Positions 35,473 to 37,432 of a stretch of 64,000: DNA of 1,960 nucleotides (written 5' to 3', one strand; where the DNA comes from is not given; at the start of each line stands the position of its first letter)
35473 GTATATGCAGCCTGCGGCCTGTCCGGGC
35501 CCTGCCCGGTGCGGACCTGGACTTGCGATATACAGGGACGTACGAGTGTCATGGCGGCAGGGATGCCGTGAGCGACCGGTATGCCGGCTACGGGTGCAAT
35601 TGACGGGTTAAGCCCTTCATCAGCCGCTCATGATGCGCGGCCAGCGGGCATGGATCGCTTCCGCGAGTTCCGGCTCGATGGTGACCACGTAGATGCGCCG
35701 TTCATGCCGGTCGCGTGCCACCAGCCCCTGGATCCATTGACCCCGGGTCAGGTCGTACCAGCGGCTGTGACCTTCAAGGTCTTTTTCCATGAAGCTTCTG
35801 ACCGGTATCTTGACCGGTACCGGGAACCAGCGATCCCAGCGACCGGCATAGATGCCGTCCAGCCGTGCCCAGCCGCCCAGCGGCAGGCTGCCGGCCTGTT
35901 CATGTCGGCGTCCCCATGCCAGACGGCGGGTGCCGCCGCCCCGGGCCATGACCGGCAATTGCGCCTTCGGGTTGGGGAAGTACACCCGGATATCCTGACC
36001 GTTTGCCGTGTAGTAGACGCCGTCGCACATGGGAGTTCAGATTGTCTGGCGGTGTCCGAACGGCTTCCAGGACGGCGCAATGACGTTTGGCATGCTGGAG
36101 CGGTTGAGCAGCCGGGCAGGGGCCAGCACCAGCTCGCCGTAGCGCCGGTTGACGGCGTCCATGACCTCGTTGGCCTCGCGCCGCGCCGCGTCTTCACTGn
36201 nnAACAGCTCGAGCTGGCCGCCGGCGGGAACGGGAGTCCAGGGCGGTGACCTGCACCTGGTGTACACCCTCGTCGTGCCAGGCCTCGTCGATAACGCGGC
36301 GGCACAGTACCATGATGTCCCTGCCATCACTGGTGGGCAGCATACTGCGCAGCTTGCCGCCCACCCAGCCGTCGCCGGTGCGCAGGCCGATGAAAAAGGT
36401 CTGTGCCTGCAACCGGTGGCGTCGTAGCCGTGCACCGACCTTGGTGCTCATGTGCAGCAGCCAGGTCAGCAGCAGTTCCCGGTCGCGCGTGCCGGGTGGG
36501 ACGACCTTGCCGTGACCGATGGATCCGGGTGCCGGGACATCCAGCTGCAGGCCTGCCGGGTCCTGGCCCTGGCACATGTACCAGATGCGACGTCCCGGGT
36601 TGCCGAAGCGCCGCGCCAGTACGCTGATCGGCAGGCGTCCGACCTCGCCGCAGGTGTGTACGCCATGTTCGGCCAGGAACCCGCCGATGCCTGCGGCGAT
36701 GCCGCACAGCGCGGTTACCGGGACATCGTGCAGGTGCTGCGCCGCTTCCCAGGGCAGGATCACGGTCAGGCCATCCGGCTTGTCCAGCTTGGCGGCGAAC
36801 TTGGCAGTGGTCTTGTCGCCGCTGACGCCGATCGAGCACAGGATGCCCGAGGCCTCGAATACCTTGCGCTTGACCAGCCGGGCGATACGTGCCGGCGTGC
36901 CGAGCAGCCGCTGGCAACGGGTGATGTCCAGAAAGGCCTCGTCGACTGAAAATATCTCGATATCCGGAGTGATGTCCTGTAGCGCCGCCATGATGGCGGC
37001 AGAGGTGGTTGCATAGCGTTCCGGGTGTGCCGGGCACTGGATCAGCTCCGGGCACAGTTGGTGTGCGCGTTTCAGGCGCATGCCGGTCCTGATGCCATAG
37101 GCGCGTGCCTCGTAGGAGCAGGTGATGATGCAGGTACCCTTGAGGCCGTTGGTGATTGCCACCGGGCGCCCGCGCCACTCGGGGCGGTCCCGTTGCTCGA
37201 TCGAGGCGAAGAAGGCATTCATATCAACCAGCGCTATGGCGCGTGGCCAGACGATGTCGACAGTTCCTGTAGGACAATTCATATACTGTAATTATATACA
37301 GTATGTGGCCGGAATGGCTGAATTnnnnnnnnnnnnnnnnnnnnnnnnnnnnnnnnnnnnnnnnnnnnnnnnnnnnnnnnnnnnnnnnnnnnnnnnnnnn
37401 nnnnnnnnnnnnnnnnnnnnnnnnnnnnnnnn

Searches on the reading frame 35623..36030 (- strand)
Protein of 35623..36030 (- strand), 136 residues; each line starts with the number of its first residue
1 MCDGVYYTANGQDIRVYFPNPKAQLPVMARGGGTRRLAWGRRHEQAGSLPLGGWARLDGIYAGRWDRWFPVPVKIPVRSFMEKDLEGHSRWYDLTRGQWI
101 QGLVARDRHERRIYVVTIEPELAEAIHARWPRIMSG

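Call 51: search_protein_families(library=pfam, proteins=[window:35623-36030:-], max_evalue=0.01)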
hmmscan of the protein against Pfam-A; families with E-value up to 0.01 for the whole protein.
window:35623-36030:- (136 aa): 0 families

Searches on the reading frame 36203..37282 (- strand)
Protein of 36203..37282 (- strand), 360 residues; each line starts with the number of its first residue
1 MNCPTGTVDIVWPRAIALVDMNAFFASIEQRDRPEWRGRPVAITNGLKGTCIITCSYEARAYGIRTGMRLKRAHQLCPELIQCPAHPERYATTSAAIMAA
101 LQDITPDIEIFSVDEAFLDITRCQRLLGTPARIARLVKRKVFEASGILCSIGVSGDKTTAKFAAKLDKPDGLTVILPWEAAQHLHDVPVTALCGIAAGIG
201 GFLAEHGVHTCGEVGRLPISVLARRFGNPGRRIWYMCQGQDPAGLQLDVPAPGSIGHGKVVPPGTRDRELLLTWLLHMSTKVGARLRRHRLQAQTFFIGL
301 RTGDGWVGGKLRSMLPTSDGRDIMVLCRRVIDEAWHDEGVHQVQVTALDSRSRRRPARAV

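Call 8: search_protein_families(library=pfam, proteins=[window:36203-37282:-], max_evalue=0.01)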
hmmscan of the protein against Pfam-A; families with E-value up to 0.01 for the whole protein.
window:36203-37282:- (360 aa): 3 families
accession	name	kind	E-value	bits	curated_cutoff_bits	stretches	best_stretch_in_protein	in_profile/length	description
PF00817.25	IMS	-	7.8e-45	152.9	23.2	1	19-164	1-147/148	impB/mucB/samB family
PF11799.13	IMS_C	-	3.4e-11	44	20.7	1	254-348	3-97/109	impB/mucB/samB family C-terminal domain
PF21999.2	IMS_HHH_1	-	0.00014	22.7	27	1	203-241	14-53/53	DNA polymerase-iota, thumb domain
